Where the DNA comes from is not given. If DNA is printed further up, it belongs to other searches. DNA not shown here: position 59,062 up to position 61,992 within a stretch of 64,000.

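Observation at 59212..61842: Only large plus-strand gene: beta-helix-like repeat protein bracketed by a bidirectional terminator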

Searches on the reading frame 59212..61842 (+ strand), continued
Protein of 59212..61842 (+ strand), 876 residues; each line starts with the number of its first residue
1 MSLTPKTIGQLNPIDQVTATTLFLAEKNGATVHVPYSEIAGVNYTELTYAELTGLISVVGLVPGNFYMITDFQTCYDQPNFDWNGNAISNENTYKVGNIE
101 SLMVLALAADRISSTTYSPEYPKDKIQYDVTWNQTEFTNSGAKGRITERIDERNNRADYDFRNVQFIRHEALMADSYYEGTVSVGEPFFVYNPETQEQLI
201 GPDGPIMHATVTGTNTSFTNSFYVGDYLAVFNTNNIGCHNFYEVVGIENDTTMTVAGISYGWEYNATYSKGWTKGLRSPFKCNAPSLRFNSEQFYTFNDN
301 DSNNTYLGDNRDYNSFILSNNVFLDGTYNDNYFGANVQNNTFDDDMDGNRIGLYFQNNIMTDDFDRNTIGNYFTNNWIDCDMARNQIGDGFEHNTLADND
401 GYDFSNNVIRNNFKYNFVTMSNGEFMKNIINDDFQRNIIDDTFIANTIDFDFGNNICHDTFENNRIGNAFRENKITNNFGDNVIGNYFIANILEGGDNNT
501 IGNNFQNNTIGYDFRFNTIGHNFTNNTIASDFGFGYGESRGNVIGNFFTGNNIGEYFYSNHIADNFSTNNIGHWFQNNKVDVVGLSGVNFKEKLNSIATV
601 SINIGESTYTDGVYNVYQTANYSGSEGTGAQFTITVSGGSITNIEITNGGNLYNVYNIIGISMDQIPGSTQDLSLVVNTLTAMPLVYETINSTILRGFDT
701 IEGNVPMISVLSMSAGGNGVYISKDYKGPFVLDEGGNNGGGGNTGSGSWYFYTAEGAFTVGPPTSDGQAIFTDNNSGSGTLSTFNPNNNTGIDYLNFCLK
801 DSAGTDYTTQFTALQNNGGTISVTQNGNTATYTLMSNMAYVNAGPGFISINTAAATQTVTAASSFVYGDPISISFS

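Call 49: search_dna_similar(query=L005:20862-22100:+, collection=phages, mode=protein, max_evalue=0.00001, max_rows=12)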
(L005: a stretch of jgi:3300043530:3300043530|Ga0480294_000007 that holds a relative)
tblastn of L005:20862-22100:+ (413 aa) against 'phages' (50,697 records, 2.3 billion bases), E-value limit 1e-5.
Records with a match: 12; places in all: 12; records where one place covers at least 80% of the query: 0.
Best place of each record, by identity: <60% 12.
By first word of the organism name: Salinibacter 5; Anabaena 3; Nostoc 3; Dolichospermum 1.
By host as written in the record: Salinibacter ruber M31 3; - 3; Nostoc sp. PCC7210 2; Nostoc sp. PCC 7120 = FACHB-418 1; Nostoc sp. FACHB-596 1; Anabaena sp. PCC 7120 1; Dolichospermum flos-aquae 1.
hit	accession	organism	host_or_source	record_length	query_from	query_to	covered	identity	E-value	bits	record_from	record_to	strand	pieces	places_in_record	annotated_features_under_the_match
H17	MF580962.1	Salinibacter virus M31CR41-3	Salinibacter ruber M31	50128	137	407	66%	22.0%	4e-14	81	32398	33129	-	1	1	DNA polymerase elongation subunit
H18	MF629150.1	Salinibacter phage SRUTV-1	-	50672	137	407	66%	22.0%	4e-14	81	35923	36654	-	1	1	DNA polymerase elongation subunit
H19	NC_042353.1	Salinibacter phage SRUTV-1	-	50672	137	407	66%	22.0%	4e-14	81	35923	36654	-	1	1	DNA polymerase elongation subunit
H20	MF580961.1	Salinibacter phage M31CR41-2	Salinibacter ruber M31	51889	137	407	66%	22.0%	4e-14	80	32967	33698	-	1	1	DNA polymerase elongation subunit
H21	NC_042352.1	Salinibacter phage M31CR41-2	Salinibacter ruber M31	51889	137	407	66%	22.0%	4e-14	80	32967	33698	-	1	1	DNA polymerase elongation subunit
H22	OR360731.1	Anabaena phage A-1(L)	Nostoc sp. PCC 7120 = FACHB-418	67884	155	268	28%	33.3%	2e-10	69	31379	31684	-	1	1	DNA polymerase delta catalytic subunit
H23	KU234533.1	Nostoc phage A1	Nostoc sp. PCC7210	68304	155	268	28%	33.3%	2e-10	69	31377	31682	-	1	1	DNA polymerase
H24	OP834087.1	Anabaena phage YongM2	Anabaena flos-aquae FACHB-418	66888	155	268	28%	33.3%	2e-10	69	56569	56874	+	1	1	DNA polymerase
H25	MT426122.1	Nostoc phage YongM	Nostoc sp. FACHB-596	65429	155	268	28%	32.5%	1e-10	69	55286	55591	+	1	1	DNA polymerase delta catalytic subunit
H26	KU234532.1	Nostoc phage N1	Nostoc sp. PCC7210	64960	155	268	28%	30.7%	7e-9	64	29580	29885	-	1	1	DNA polymerase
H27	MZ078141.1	Anabaena phage Elbi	Anabaena sp. PCC 7120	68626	155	268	28%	28.9%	3e-7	59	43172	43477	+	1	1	DNA polymerase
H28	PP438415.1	Dolichospermum phage Dfl-JY23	Dolichospermum flos-aquae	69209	155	236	20%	34.1%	2e-7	59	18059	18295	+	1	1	DNA polymerase delta catalytic subunit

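Call 53: find_encoding_contigs(protein=P0007, flank=8000, max_places=2)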
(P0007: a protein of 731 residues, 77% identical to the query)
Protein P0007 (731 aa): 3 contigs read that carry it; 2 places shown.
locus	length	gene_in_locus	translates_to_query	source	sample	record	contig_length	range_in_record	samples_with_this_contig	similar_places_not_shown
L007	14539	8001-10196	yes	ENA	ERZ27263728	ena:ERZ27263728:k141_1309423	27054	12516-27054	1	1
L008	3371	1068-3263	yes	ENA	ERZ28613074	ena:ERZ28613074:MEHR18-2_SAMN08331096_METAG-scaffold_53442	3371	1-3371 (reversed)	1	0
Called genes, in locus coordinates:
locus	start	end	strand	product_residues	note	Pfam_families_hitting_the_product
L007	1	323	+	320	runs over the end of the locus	-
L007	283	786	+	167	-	-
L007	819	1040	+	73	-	-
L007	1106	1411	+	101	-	-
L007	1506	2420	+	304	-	PF01471:PG_binding_1, PF01510:Amidase_2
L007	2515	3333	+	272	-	-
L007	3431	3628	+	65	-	-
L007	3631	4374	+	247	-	PF01743:PolyA_pol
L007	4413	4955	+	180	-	-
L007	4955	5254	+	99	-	-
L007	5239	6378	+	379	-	PF21189:PHA02142, PF09414:RNA_ligase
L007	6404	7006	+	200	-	-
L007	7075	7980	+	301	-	-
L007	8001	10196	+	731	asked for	-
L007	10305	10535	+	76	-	-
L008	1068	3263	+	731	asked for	-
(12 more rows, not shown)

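Call 71: fold_search(model_id=the predicted structure, library=viral)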
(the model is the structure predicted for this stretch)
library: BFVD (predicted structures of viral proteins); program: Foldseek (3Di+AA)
matches with E <= 10: 579; with E <= 0.001: 21
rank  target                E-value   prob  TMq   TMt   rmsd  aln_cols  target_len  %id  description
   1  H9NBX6                7.8e-07  1.00  0.13  0.11   5.0       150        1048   26  (no name in the UniProt tables at hand)
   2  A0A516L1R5            5.9e-05  1.00  0.09  0.58   5.3       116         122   21  (no name in the UniProt tables at hand)
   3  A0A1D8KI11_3          1.9e-04  1.00  0.10  0.08  19.0       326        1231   16  Tail protein [Synechococcus phage S-CAM1]
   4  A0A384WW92            2.2e-04  0.87  0.14  0.14  23.9       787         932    8  Tail fiber protein [Escherichia phage IMM-002]
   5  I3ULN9                2.4e-04  1.00  0.10  0.15  36.0       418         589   15  (no name in the UniProt tables at hand)
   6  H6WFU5                2.6e-04  1.00  0.10  0.26   3.5       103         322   23  Virion structural protein and packaging [Cyanophage S-TIM5]
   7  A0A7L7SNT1            3.1e-04  0.63  0.12  0.11  25.0       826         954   12  (no name in the UniProt tables at hand)
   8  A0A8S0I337            3.5e-04  1.00  0.09  0.31  21.9       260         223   17  (no name in the UniProt tables at hand)
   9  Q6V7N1                4.2e-04  0.57  0.12  0.13  18.4       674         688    9  Pectin lyase-like protein [Burkholderia phage Bcep22]
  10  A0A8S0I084            5.3e-04  1.00  0.10  0.22  30.7       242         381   18  (no name in the UniProt tables at hand)
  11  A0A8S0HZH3            6.4e-04  0.99  0.08  0.06  22.8       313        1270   18  (no name in the UniProt tables at hand)
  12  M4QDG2                7.8e-04  1.00  0.10  0.28   5.8       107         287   28  Ig-like domain-containing protein [Prochlorococcus phage MED4-213]
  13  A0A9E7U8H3            8.1e-04  0.63  0.10  0.12  21.4       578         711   10  Non-contractile tail fiber protein [Ralstonia phage BHDT_So9]
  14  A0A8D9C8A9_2          8.5e-04  0.38  0.10  0.10  26.0       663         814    9  Putative photosystem II stability/assembly factor [uncultured marine phage]
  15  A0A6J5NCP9            8.5e-04  0.16  0.09  0.09  22.2       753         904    9  Uncharacterized protein [uncultured Caudovirales phage]
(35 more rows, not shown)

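Call 74: list_cluster_members(proteins=[P0106, P0011, P0016, P0036, P0075, P0093, P0024, P0098, window:59212-61839:+])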
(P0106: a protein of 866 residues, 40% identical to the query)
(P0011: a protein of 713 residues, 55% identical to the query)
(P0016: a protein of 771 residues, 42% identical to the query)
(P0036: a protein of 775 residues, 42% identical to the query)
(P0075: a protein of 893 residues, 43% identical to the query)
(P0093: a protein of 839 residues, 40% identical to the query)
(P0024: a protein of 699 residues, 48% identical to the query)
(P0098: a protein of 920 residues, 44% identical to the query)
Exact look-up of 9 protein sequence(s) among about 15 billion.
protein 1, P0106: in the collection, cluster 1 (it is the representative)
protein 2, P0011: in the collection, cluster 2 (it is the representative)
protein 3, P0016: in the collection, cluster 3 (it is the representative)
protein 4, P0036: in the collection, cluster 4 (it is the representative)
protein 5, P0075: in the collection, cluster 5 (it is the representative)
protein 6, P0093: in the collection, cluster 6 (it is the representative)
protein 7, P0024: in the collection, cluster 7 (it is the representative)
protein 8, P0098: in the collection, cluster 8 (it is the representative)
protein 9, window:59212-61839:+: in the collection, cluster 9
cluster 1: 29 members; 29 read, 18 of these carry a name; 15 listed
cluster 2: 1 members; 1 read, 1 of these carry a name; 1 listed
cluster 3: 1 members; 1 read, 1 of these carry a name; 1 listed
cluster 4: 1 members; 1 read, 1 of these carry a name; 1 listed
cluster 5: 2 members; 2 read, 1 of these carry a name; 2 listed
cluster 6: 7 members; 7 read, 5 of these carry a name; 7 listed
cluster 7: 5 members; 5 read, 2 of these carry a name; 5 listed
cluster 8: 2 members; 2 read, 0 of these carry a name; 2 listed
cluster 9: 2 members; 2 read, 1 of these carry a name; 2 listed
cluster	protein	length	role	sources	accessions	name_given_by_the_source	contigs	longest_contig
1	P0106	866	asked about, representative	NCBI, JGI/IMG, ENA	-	hypothetical protein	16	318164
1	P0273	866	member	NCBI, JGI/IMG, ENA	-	hypothetical protein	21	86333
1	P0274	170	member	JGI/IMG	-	hypothetical protein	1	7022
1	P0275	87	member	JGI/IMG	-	hypothetical protein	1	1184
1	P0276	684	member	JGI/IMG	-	hypothetical protein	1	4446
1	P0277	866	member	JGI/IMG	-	hypothetical protein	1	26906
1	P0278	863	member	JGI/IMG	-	hypothetical protein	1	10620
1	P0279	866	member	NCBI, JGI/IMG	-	hypothetical protein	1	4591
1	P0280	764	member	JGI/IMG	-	hypothetical protein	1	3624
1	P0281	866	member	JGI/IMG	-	hypothetical protein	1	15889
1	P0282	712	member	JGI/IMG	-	hypothetical protein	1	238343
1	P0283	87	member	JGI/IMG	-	hypothetical protein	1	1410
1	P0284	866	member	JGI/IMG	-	hypothetical protein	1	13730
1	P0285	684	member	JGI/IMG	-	hypothetical protein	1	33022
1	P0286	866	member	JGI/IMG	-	hypothetical protein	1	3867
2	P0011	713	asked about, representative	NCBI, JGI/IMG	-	hypothetical protein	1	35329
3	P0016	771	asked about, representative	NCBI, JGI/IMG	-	hypothetical protein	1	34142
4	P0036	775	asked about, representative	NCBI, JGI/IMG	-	hypothetical protein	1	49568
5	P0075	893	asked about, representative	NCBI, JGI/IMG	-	hypothetical protein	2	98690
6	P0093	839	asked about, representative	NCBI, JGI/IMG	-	hypothetical protein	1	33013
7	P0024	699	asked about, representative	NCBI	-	-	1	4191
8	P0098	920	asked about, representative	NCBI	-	-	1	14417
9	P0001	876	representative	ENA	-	-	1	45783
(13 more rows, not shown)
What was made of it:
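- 59212..61842 (+): 876-aa fibre gene (S-T architecture). The exact sequence is present in public collections on contigs up to 165 kb (call 74).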

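Call 76: find_encoding_contigs(protein=window:59212-61842:+, flank=10000, max_places=3)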
Protein window:59212-61842:+ (876 aa): 8 contigs read that carry it; 3 places shown.
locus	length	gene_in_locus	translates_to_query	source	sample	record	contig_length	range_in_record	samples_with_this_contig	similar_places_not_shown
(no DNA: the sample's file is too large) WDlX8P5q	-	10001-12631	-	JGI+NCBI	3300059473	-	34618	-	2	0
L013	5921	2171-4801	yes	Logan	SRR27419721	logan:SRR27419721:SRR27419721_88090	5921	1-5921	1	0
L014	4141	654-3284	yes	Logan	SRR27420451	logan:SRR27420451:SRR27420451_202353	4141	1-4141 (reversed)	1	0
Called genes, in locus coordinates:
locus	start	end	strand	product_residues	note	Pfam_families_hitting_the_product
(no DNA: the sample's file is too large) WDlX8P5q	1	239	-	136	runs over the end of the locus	-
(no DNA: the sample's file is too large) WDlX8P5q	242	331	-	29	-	-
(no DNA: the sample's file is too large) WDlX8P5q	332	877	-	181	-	-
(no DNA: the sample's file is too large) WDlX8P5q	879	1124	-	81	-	-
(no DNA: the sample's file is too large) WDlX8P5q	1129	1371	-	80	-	-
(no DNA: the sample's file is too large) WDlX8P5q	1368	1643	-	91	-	-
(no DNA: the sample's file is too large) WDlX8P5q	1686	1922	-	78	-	-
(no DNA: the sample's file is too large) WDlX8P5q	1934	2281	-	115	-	-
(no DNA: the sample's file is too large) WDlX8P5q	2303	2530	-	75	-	-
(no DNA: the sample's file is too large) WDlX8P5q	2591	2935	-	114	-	-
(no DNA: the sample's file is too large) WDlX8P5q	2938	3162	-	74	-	-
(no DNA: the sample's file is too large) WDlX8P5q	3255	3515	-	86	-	-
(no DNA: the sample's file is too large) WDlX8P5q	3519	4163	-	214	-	PF04488:Gly_transf_sug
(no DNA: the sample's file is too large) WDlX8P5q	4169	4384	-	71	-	-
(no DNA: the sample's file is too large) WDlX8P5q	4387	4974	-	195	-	PF00117:GATase, PF07722:Peptidase_C26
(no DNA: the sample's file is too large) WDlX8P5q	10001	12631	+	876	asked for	-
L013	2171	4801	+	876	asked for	-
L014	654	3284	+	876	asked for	-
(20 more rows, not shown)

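Call 85: search_protein_families(library=phrogs, proteins=[L002:7173-9461:+, L002:9468-9962:+, L002:12604-13566:+, L002:14059-14694:+, L002:6265-7122:-, L002:5802-6272:-, L002:4824-5507:-, L002:4229-4822:-, L002:2895-4115:-, L002:14801-21298:+], max_evalue=0.01)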
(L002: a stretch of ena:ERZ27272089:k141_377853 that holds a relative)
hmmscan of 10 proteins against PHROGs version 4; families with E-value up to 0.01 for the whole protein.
L002:7173-9461:+ (762 aa): 1 family
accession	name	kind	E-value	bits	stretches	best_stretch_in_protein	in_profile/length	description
phrog_8510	-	head and packaging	0.0017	17.1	1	645-697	1291-1344/1348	virion structural protein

L002:9468-9962:+ (164 aa): 1 family
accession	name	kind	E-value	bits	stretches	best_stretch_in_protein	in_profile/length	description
phrog_15511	-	unknown function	1.3e-09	38.7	1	54-138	187-271/511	-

L002:12604-13566:+ (320 aa): 0 families

L002:14059-14694:+ (211 aa): 0 families

L002:6265-7122:- (285 aa): 0 families

L002:5802-6272:- (156 aa): 0 families

L002:4824-5507:- (227 aa): 0 families

L002:4229-4822:- (197 aa): 0 families

L002:2895-4115:- (406 aa): 1 family
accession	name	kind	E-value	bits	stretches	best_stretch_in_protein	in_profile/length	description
phrog_7162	-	moron, auxiliary metabolic gene and host takeover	6.6e-44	151.4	1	70-403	43-307/309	glycosyltransferase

L002:14801-21298:+ (2166 aa): 17 families
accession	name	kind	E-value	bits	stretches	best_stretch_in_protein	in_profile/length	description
phrog_5073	-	tail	1.2e-96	325.8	9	48-220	198-369/519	tail fiber protein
phrog_1806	-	tail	1.3e-65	222.5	9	112-237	109-232/276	collagen like minor tail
phrog_6320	-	tail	1.1e-60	207.3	7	107-235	78-209/745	tail fiber protein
phrog_26246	-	tail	7.6e-51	174.2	10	298-421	86-209/329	tail protein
phrog_18350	-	tail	6.8e-44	151.4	5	574-679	99-202/253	tail fiber protein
phrog_8745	-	tail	9.9e-40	136.8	8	571-679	1380-1488/1803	tail fiber protein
phrog_38766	-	head and packaging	2.5e-33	116.4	7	181-277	76-172/478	virion structural protein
phrog_366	-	tail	7.6e-29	102.5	3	595-673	309-387/474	tail fiber protein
phrog_819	-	tail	5e-25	88.9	3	415-783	478-843/1024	tail protein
phrog_33406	-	tail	1.8e-20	73.8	2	106-196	182-272/651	tail fiber protein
phrog_32123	-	unknown function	1.9e-15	57.1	1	203-292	219-308/532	-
phrog_29268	-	unknown function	2e-15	57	2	48-242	347-536/653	-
phrog_19200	-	head and packaging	5.5e-09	36.7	1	103-149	50-96/268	virion structural protein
phrog_38806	-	unknown function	5e-07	30.4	0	112-191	70-149/285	-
phrog_26346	-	unknown function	1.9e-06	27.9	4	254-371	153-272/659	-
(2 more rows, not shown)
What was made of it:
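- Neighbours: in L002 the same-strand cluster holds a 2166-aa collagen-like tail fibre (phrog_5073, E = 1e-96; call 85). Relatives encode other, larger collagen-like tail fibres beside it (call 85).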

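Call 86: find_related_loci(query=A1, collection=viral_contigs, flank=10000)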
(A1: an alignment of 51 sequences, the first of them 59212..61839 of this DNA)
Query A1 (876 aa) in viral_contigs; peptide patterns used: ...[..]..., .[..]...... (x = any residue, [..] = any of these).
372 stretches matched a pattern; 194 encode a relative of the query (tblastn E <= 1e-3); the best 80 are kept; 80 distinct loci.
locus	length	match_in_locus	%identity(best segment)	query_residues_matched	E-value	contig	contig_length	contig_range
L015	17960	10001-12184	77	1-732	0e+0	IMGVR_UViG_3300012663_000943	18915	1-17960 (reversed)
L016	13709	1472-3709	42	1-695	3e-147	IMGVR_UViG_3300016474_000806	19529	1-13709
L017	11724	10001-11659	46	1-573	6e-131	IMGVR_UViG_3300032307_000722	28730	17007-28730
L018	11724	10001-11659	46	1-573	6e-131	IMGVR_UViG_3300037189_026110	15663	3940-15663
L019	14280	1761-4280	38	1-730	2e-127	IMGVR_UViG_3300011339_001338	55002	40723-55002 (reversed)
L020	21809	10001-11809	44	1-580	4e-127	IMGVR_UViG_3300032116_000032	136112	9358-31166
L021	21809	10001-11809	44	1-580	4e-127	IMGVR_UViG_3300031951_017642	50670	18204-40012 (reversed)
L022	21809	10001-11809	44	1-580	4e-127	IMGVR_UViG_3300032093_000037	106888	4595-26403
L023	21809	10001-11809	44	1-580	4e-127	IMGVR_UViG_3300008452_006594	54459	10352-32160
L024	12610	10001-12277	39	1-696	4e-126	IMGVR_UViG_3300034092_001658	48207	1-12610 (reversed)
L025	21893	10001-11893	43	1-592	4e-126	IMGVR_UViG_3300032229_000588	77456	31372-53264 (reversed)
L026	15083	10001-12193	40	1-670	1e-125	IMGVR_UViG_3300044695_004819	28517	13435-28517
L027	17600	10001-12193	40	1-670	1e-125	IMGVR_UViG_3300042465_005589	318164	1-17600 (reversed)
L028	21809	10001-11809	44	1-580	4e-127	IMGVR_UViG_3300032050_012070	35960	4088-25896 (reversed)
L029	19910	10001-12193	40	1-670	2e-123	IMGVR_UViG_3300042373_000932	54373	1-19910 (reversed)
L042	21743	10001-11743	43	46-580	9e-113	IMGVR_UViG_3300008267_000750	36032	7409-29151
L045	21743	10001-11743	43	46-580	6e-113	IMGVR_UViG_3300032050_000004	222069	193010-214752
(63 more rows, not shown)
